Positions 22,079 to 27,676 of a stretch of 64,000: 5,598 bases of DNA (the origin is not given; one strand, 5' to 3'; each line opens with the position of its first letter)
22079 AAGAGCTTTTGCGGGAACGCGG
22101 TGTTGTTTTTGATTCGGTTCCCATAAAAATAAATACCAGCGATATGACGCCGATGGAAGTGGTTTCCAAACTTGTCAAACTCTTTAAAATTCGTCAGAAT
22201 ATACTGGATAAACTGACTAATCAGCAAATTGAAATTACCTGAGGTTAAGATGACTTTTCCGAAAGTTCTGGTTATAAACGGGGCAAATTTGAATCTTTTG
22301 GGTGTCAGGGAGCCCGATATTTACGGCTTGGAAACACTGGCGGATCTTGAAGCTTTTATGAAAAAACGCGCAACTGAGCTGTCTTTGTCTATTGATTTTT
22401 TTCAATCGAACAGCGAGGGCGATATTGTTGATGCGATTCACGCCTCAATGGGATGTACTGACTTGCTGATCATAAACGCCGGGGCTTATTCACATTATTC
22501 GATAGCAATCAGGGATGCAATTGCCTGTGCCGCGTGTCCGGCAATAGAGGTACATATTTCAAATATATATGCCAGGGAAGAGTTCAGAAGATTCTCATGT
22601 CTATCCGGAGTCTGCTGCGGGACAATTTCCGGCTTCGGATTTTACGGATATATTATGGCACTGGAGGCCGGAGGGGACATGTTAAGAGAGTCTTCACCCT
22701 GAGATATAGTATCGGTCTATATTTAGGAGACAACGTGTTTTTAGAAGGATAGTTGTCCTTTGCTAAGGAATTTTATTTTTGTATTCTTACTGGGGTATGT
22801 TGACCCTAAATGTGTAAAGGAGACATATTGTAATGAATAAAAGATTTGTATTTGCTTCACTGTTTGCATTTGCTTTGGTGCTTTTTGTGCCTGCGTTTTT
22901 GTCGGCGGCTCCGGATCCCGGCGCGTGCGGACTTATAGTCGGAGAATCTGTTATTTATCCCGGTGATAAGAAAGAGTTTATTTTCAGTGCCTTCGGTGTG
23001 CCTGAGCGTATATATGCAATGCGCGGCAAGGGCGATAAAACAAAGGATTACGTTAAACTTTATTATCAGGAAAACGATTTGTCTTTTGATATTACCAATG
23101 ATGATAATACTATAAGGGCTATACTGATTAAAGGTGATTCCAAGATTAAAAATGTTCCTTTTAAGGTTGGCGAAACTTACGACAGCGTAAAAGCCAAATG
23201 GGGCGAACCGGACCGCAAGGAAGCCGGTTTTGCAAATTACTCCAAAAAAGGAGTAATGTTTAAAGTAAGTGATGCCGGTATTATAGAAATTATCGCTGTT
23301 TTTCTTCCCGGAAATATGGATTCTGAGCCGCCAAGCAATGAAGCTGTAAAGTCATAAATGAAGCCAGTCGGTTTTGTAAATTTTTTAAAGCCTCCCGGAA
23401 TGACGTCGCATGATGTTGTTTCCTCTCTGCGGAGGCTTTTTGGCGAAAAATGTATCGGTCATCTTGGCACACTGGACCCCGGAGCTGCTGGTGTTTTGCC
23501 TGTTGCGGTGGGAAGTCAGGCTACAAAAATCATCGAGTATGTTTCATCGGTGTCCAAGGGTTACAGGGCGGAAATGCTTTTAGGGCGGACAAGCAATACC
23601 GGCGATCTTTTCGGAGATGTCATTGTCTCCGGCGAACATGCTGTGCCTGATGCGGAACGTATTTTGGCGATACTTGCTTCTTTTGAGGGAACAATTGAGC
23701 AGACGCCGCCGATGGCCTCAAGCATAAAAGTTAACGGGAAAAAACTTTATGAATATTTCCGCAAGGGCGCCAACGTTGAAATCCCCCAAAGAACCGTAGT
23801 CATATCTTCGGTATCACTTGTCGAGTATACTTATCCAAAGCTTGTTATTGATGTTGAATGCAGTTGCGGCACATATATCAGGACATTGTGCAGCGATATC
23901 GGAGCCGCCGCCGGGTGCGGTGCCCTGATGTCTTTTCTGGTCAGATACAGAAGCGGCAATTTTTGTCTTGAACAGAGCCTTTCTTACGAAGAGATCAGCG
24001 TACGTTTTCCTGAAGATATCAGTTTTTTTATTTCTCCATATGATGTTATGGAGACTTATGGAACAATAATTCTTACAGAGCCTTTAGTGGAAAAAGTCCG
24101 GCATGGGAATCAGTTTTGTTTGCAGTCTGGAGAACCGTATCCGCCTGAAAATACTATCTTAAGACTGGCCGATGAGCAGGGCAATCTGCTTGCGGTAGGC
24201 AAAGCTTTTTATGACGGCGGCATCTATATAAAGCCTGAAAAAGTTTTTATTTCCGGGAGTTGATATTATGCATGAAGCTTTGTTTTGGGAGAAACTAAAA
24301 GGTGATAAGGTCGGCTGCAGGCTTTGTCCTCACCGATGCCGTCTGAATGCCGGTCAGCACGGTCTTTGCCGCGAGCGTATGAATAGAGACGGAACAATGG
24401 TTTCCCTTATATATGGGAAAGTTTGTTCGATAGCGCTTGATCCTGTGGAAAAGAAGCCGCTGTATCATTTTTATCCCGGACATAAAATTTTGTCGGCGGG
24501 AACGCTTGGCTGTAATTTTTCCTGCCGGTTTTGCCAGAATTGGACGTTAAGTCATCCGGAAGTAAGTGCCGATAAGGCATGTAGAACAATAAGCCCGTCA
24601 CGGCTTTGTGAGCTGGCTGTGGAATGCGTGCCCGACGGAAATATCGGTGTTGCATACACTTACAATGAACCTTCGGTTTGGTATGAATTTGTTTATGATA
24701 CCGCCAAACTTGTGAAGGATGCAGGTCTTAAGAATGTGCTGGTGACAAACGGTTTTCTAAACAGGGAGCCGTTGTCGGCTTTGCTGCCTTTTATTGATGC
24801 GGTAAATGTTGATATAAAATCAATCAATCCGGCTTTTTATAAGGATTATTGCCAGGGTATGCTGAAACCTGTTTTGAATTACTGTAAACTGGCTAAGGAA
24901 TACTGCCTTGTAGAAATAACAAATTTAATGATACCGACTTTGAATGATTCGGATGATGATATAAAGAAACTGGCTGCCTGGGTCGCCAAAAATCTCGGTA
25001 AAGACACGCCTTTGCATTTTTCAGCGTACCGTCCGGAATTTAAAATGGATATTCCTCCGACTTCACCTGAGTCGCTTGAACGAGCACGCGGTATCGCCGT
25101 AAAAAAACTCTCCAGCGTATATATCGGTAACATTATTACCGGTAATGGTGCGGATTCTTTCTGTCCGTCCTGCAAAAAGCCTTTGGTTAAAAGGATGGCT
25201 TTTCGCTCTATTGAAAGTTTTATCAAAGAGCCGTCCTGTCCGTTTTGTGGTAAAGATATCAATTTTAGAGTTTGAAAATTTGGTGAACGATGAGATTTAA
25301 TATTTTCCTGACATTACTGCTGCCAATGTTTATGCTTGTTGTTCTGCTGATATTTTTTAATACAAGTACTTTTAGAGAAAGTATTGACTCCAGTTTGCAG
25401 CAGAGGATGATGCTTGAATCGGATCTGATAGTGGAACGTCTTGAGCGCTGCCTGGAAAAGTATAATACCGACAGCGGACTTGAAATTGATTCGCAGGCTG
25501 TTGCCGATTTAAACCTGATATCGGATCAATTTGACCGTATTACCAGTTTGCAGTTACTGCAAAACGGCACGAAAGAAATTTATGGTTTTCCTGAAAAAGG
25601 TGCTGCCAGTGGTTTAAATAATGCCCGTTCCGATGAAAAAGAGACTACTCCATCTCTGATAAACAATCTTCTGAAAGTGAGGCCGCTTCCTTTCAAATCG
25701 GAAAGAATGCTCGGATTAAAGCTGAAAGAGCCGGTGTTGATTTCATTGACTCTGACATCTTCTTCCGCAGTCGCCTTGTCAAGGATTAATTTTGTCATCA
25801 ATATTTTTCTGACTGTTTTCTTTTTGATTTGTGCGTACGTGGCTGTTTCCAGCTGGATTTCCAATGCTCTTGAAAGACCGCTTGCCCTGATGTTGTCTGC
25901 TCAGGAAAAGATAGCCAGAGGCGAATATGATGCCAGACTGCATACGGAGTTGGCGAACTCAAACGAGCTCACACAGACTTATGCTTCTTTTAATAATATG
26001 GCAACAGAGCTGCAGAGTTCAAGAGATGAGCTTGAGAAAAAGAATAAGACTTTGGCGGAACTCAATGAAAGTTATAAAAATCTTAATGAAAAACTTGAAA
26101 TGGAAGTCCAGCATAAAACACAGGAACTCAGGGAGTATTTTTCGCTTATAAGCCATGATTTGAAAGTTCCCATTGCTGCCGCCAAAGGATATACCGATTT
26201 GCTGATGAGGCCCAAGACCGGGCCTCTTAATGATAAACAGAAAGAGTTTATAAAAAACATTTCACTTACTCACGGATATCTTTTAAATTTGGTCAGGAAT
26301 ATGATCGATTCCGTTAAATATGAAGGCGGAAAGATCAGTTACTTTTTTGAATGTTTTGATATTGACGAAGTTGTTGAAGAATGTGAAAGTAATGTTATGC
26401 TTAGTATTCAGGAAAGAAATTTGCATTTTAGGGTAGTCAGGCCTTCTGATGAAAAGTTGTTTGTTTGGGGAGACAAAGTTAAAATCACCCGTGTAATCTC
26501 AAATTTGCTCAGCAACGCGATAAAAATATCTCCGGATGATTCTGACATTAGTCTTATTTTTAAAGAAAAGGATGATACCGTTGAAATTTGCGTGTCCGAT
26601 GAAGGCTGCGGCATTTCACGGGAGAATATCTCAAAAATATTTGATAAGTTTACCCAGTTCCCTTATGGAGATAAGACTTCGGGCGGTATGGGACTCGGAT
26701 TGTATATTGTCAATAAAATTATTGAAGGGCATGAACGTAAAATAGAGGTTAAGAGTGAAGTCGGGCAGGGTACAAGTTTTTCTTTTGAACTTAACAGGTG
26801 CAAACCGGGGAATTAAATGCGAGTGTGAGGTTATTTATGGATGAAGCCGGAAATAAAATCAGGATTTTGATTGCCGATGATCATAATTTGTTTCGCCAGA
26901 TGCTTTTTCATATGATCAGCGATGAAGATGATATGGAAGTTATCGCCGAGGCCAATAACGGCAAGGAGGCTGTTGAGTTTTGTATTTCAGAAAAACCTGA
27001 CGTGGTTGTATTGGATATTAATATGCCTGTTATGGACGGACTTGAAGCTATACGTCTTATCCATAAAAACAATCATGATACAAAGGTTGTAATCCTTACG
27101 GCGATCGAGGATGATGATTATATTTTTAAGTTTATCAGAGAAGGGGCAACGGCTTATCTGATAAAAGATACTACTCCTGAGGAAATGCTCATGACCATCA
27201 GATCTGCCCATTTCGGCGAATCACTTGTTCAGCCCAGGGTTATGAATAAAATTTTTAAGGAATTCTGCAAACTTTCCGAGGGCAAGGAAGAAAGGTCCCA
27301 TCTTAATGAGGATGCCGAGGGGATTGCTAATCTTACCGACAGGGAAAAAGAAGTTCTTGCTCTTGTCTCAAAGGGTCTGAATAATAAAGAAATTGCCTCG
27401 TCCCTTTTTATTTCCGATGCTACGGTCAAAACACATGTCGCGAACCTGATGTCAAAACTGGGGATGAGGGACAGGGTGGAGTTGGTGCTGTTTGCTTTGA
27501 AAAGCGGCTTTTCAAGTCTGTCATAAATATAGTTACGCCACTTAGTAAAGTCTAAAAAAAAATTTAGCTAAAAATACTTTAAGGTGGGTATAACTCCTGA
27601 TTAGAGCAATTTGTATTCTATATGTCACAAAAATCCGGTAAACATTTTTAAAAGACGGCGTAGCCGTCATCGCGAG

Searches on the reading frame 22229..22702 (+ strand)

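Call 36: search_protein_families(library=pfam, proteins=[window:22229-22702:+], max_evalue=0.001)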
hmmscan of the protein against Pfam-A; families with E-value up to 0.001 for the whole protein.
window:22229-22702:+ (157 aa): 1 family
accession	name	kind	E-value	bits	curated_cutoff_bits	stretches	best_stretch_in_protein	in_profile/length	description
PF01220.24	DHquinase_II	-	6.7e-55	185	23.3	1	12-147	1-136/138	Dehydroquinase class II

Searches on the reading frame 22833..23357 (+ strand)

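Call 36: search_protein_families(library=pfam, proteins=[window:22833-23357:+], max_evalue=0.001)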
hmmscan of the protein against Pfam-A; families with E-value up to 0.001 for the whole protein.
window:22833-23357:+ (174 aa): 2 families
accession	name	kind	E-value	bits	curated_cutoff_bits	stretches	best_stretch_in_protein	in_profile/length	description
PF14172.12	DUF4309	-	1.5e-05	25.4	25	1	104-151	12-66/133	Domain of unknown function (DUF4309)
PF24880.1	DUF7738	-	0.00012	22.9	24.6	0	104-159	10-67/103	Domain of unknown function (DUF7738)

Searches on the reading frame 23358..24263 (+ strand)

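Call 36: search_protein_families(library=pfam, proteins=[window:23358-24263:+], max_evalue=0.001)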
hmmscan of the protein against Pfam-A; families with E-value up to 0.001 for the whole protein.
window:23358-24263:+ (301 aa): 2 families
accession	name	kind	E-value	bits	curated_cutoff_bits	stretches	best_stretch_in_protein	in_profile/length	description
PF01509.24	TruB_N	-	2.4e-46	158.2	27.3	1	25-174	1-149/149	TruB family pseudouridylate synthase (N terminal domain)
PF16198.10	TruB_C_2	-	1.4e-08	35.2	29.3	1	175-213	1-39/66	tRNA pseudouridylate synthase B C-terminal domain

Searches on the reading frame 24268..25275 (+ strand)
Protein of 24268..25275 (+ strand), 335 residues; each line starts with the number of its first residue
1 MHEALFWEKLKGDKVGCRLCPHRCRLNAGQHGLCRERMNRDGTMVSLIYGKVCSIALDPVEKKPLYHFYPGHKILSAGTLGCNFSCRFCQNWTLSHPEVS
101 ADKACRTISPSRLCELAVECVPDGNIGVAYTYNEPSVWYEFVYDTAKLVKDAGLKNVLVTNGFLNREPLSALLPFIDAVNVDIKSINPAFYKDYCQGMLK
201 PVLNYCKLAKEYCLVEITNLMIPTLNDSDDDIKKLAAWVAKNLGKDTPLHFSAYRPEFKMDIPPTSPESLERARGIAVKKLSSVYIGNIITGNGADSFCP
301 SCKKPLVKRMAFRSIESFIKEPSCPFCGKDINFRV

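Call 36: search_protein_families(library=pfam, proteins=[window:24268-25275:+], max_evalue=0.001)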
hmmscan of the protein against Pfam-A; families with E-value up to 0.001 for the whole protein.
window:24268-25275:+ (335 aa): 1 family
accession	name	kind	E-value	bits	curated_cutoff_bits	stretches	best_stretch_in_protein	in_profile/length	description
PF04055.27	Radical_SAM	-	1.1e-18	68.5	29.5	1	79-237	4-164/166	Radical SAM superfamily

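Call 39: search_protein_families(library=ncbifam, proteins=[window:24268-25275:+], max_evalue=0.001)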
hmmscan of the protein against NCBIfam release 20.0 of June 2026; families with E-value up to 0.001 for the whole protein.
window:24268-25275:+ (335 aa): 17 families
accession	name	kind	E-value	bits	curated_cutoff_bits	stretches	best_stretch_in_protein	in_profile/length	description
TIGR04337.1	AmmeMemoSam_rS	hypoth_equivalog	2.4e-96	322.6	220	1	6-331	3-329/349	AmmeMemoRadiSam system radical SAM enzyme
TIGR02493.1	PFLA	equivalog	2.5e-15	56.5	231.75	1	81-241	24-185/235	pyruvate formate-lyase-activating protein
TIGR04041.1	activase_YjjW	hypoth_equivalog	1.9e-13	50.5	250.2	1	129-256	113-240/276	YjjW family glycine radical enzyme activase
TIGR02494.1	PFLE_PFLC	subfamily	6.6e-11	42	174.35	1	127-246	126-246/293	glycyl-radical enzyme activating protein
TIGR04003.1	rSAM_BssD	equivalog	1.7e-09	37.3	496.45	1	127-242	130-247/314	[benzylsuccinate synthase]-activating enzyme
NF008356.0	PRK11145.1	equivalog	4.3e-08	32.7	375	1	81-240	29-189/246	pyruvate formate lyase 1-activating protein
NF048010.1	SfplDhtActHpsHDes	equivalog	1.7e-07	30.4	430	1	131-241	138-251/298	(2S)-3-sulfopropanediol dehydratase activating enzyme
TIGR02495.1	NrdG2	equivalog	3.3e-07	29.8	131.15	1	79-188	23-126/193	anaerobic ribonucleoside-triphosphate reductase activating protein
NF048008.1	SfplDhtActHpfHKleb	equivalog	4.5e-07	29.5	500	1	127-244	129-247/308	(2S)-3-sulfopropanediol dehydratase activating enzyme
NF043069.1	T4HPD_activ_SAM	equivalog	1.1e-06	28.3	425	1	126-241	125-241/299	trans-4-hydroxy-L-proline dehydratase activase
NF033719.1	ind_deCO2_activ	equivalog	1.1e-06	28.2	425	1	126-242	131-248/302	indoleacetate decarboxylase activase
TIGR04038.1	tatD_link_rSAM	subfamily_domain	4e-06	26.8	129.7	1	80-224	16-169/192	TatD family nuclease-associated radical SAM protein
TIGR02666.1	moaA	equivalog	1.1e-05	24.6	284.05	1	81-241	19-182/336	GTP 3',8-cyclase MoaA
NF033717.2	HPDL_rSAM_activ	equivalog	6.7e-05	22.3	420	1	125-241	131-250/311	4-hydroxyphenylacetate decarboxylase activase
TIGR04395.1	cutC_activ_rSAM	equivalog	7.3e-05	22.2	360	1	128-240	133-246/309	choline TMA-lyase-activating enzyme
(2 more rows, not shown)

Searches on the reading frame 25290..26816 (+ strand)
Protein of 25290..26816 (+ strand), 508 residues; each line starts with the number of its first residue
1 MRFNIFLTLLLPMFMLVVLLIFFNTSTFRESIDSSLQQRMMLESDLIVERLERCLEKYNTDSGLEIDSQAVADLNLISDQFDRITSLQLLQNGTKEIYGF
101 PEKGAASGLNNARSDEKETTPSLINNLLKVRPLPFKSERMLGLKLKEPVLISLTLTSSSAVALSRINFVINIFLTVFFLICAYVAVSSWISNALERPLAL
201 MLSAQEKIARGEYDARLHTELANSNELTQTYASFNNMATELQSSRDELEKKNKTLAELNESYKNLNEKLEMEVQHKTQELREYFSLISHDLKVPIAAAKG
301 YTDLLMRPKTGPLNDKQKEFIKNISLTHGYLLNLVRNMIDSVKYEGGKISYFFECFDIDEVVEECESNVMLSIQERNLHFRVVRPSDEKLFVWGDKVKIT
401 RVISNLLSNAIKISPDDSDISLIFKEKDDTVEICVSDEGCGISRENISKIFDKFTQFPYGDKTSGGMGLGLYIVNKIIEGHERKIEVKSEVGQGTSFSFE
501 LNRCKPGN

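Call 36: search_protein_families(library=pfam, proteins=[window:25290-26816:+], max_evalue=0.001)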
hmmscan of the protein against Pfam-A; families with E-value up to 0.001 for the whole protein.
window:25290-26816:+ (508 aa): 4 families
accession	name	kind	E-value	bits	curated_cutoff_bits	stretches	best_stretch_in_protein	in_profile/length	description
PF02518.31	HATPase_c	-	6.3e-28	97.9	26.4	1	394-502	1-108/111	Histidine kinase-, DNA gyrase B-, and HSP90-like ATPase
PF00512.31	HisKA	-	5.6e-10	39.6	26.9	1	280-346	2-65/66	His Kinase A (phospho-acceptor) domain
PF00672.30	HAMP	-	0.00018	22.2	25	1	196-242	8-52/53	HAMP domain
PF13581.12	HATPase_c_2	-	0.00085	19.8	27.4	0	406-481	39-112/127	Histidine kinase-like ATPase domain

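Call 92: search_protein_families(library=ncbifam, proteins=[window:25290-26816:+], max_evalue=0.01)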
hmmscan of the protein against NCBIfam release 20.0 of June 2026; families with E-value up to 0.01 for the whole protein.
window:25290-26816:+ (508 aa): 91 families (the best 25 are shown)
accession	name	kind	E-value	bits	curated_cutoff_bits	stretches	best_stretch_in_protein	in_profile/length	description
NF033092.0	HK_WalK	equivalog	7.1e-45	153.7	725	2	274-501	366-592/594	cell wall metabolism sensor histidine kinase WalK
NF046044.1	PnpS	equivalog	2.1e-44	152.1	400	1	281-501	171-389/390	two-component system histidine kinase PnpS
NF047874.1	MASE3_PAS_HK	subfamily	1e-40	140.2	560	1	262-502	381-624/655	MASE3 domain-containing sensor histidine kinase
TIGR02966.1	phoR_proteo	equivalog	1.3e-38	132.9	334.2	1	274-500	108-332/333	phosphate regulon sensor histidine kinase PhoR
TIGR02956.1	TMAO_torS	equivalog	9.7e-38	129.9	676.5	1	224-502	384-681/967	TMAO reductase system sensor histidine kinase/response regulator TorS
NF008318.0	PRK11107.1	equivalog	1e-35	123.1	890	1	151-502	160-517/920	two-component sensor histidine kinase BarA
NF008312.0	PRK11100.1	equivalog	1.8e-35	122.7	356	1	237-503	216-474/477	two-component system sensor histidine kinase CreC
NF011874.0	PRK15347.1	equivalog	5.5e-35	120.7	852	1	143-501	269-612/921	two component system sensor kinase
NF047465.1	hybrid_HK_LvrA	exception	2.7e-34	118.3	1200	1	226-499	144-418/819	hybrid histidine kinase/response regulator LvrA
NF041832.1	near_NosP_CTERM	subfamily_domain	2.1e-33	115.9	400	1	283-503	10-225/370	NahK/ErcS family hybrid sensor histidine kinase/response regulator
NF045911.1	TCSHisKinNblS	equivalog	9e-33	113.5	1000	2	282-502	390-619/621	two-component system sensor histidine kinase NblS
TIGR01386.1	cztS_silS_copS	subfamily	1.9e-32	112.9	292.55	2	253-500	215-455/457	heavy metal sensor histidine kinase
NF041947.1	LuxQ_Vibrio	equivalog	1.7e-31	108.9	1200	1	282-501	474-694/843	quorum-sensing autoinducer 2 sensor kinase/phosphatase LuxQ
NF040691.1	MtrAB_MtrB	equivalog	6.5e-31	107.9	450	2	254-503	242-492/507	MtrAB system histidine kinase MtrB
NF006800.0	PRK09303.1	equivalog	6.8e-31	107.6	342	1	231-501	103-375/383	histidine kinase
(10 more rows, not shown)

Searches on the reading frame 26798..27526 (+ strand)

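Call 37: search_protein_families(library=pfam, proteins=[window:26798-27526:+], max_evalue=0.001)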
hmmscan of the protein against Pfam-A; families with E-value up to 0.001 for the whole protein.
window:26798-27526:+ (242 aa): 3 families
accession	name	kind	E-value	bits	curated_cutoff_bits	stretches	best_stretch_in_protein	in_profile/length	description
PF00072.30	Response_reg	-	2.4e-27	95.8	30.2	1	23-134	1-110/111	Response regulator receiver domain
PF00196.25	GerE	-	6.5e-22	77.4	23.5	1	178-233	2-57/57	Bacterial regulatory proteins, luxR family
PF08281.18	Sigma70_r4_2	-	7.7e-05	22.7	25.7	1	176-220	8-53/54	Sigma-70, region 4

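Call 92: search_protein_families(library=ncbifam, proteins=[window:26798-27526:+], max_evalue=0.01)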
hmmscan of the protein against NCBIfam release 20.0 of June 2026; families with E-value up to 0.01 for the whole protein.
window:26798-27526:+ (242 aa): 122 families (the best 25 are shown)
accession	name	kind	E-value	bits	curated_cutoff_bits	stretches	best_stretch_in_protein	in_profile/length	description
NF007935.0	PRK10651.1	equivalog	4.2e-50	169.9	250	1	19-234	5-211/216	two-component system response regulator NarL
NF047785.1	respo_reg_MadR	equivalog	6.4e-42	143.3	300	1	21-237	1-207/209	MadR family response regulator transcription factor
NF007708.0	PRK10403.1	equivalog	4e-41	140.8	343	1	20-233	6-208/215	nitrate/nitrite response regulator protein NarP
NF052445.1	RespRegMctR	equivalog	2e-40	138.4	300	1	20-237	1-203/205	two-component system response regulator MctR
NF007018.1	PRK09483.1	equivalog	2.6e-38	131.9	280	1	21-238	2-208/217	UvrY/SirA/GacA family response regulator transcription factor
NF011896.0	PRK15369.1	equivalog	2.9e-38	131.6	242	1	20-235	3-206/211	two component system response regulator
NF001965.0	PRK00742.1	subfamily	7e-26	91.3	293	1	19-129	2-113/357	chemotaxis-specific protein-glutamate methyltransferase CheB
NF007419.0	PRK09958.1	equivalog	5.6e-25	88.1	251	1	24-235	4-200/204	acid-sensing system DNA-binding response regulator EvgA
NF041830.1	RR_TF_ErdR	exception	5.4e-24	85.1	390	1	22-231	3-203/213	response regulator transcription factor ErdR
NF007403.0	PRK09935.1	equivalog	3.5e-23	82.3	271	1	23-233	6-204/210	fimbria biosynthesis transcriptional regulator FimZ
NF007685.0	PRK10360.1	equivalog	6.1e-23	81.7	258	1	21-230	2-189/196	response regulator transcription factor UhpA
TIGR02875.1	spore_0_A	equivalog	2.1e-22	79.6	200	1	19-136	1-120/262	sporulation transcription factor Spo0A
NF041367.1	CheY_Halo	equivalog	1.5e-21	76.9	200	1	23-134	1-110/114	chemotaxis protein CheY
NF006900.1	PRK09390.1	equivalog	1.8e-21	76.6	255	2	147-237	111-201/203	response regulator FixJ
NF009206.0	PRK12555.1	subfamily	1.4e-20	73.5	342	1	21-119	1-100/340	chemotaxis-specific protein-glutamate methyltransferase CheB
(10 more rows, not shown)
